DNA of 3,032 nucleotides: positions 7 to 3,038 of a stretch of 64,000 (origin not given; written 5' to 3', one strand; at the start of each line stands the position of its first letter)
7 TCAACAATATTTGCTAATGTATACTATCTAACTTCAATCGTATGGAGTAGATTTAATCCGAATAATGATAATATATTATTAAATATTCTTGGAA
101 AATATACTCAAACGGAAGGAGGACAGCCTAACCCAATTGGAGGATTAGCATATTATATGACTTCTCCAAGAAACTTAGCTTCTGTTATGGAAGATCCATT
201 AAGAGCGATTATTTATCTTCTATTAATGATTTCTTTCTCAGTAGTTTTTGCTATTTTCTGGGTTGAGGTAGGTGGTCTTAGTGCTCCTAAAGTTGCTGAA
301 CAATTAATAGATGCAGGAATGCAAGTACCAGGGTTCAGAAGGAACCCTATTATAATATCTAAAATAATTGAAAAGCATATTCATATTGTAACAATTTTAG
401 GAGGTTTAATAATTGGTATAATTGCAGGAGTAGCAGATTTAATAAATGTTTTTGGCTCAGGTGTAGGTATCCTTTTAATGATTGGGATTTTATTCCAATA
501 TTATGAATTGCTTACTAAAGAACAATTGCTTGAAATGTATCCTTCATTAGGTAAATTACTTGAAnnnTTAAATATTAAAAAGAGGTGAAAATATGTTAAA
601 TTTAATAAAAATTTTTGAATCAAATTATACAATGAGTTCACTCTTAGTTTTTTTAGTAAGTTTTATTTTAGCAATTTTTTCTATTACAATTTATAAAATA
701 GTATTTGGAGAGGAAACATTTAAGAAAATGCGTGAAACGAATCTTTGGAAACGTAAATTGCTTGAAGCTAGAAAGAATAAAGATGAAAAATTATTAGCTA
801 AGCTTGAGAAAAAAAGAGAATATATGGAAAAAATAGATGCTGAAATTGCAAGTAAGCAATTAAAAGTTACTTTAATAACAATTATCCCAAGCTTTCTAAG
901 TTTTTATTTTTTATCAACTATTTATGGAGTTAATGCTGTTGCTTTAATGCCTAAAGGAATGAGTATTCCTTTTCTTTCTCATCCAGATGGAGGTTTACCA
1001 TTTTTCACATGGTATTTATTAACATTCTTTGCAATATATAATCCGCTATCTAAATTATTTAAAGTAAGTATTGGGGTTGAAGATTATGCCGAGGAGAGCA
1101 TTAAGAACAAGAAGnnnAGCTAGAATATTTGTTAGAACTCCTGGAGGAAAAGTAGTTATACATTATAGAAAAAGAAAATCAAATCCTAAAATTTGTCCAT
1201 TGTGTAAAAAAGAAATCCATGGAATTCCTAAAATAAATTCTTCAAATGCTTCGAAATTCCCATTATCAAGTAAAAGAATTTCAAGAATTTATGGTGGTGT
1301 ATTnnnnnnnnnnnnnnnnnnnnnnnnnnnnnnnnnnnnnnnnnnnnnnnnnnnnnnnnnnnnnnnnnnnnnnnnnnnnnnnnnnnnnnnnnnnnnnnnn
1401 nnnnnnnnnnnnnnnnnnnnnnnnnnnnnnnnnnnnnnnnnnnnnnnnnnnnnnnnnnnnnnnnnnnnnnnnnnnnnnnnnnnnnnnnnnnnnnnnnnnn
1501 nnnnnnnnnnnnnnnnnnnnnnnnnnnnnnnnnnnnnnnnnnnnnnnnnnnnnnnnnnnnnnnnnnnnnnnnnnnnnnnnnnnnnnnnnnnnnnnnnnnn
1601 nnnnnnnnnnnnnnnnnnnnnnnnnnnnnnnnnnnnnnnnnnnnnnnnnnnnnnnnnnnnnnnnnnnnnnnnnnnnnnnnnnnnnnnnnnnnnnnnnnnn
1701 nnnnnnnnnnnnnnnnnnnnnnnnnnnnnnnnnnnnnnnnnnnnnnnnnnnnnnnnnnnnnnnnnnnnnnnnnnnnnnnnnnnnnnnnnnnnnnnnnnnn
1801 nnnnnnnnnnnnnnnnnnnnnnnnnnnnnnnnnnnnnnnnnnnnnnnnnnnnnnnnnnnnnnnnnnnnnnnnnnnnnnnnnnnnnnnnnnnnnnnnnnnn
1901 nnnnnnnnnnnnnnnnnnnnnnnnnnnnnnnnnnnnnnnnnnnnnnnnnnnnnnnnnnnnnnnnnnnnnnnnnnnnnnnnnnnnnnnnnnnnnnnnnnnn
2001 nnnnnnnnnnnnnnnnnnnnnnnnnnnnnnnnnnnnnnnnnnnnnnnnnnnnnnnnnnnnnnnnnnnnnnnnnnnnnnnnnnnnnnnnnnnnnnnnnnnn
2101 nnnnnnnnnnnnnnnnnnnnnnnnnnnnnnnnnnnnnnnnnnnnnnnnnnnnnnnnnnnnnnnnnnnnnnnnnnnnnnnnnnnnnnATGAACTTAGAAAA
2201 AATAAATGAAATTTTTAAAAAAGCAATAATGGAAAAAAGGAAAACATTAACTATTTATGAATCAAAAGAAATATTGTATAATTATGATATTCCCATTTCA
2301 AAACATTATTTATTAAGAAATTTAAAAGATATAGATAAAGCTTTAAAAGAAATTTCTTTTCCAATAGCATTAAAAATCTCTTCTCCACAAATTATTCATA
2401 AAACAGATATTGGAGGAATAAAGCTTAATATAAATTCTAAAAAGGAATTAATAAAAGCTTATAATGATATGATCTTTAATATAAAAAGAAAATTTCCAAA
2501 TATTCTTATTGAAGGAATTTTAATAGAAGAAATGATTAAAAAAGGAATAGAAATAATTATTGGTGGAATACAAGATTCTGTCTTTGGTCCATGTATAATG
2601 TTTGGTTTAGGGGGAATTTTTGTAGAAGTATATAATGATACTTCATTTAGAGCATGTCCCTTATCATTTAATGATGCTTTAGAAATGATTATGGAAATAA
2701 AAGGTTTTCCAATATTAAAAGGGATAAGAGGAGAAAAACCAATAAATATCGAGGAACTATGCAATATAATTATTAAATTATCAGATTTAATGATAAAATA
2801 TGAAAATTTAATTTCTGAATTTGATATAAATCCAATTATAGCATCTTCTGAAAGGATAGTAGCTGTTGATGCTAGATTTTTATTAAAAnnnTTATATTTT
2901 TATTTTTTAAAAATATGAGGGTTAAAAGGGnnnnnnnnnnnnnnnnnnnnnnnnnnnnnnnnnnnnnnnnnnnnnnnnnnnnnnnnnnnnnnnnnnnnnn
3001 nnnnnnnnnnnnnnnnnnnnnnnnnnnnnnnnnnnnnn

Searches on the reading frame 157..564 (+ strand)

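Call 32: search_protein_families(library=pfam, proteins=[window:157-564:+], max_evalue=0.00001)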
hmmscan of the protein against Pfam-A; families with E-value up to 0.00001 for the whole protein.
window:157-564:+ (136 aa): 1 family
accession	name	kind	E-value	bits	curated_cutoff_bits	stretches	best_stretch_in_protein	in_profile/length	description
PF00344.25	SecY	-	6.3e-20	72.2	32.2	1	4-116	192-306/306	SecY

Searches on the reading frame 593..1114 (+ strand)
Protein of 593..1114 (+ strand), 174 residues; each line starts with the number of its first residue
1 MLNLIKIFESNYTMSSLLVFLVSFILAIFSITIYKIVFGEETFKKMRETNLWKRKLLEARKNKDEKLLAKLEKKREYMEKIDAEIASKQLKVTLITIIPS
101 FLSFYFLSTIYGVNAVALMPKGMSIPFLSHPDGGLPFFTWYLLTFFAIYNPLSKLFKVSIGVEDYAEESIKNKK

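Call 32: search_protein_families(library=pfam, proteins=[window:593-1114:+], max_evalue=0.00001)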
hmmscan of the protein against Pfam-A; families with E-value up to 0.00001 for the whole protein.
window:593-1114:+ (174 aa): 1 family
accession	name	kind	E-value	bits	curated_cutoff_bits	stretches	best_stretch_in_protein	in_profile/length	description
PF01956.21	EMC3_TMCO1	-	4.7e-10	39.9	27.1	1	17-157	17-166/169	Integral membrane protein EMC3/TMCO1-like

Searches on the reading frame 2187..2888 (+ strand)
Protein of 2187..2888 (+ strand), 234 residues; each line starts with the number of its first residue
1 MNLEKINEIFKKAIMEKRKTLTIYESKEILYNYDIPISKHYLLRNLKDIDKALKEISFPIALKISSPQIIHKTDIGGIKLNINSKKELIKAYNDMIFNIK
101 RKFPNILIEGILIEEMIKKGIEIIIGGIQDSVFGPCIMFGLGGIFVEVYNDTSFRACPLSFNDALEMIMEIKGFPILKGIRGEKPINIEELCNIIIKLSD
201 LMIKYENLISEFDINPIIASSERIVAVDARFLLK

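Call 32: search_protein_families(library=pfam, proteins=[window:2187-2888:+], max_evalue=0.00001)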
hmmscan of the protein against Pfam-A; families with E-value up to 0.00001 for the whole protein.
window:2187-2888:+ (234 aa): 1 family
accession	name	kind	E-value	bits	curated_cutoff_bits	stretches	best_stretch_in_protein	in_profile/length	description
PF13549.11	ATP-grasp_5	-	2.2e-71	240.2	27.6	1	13-231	2-219/221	ATP-grasp domain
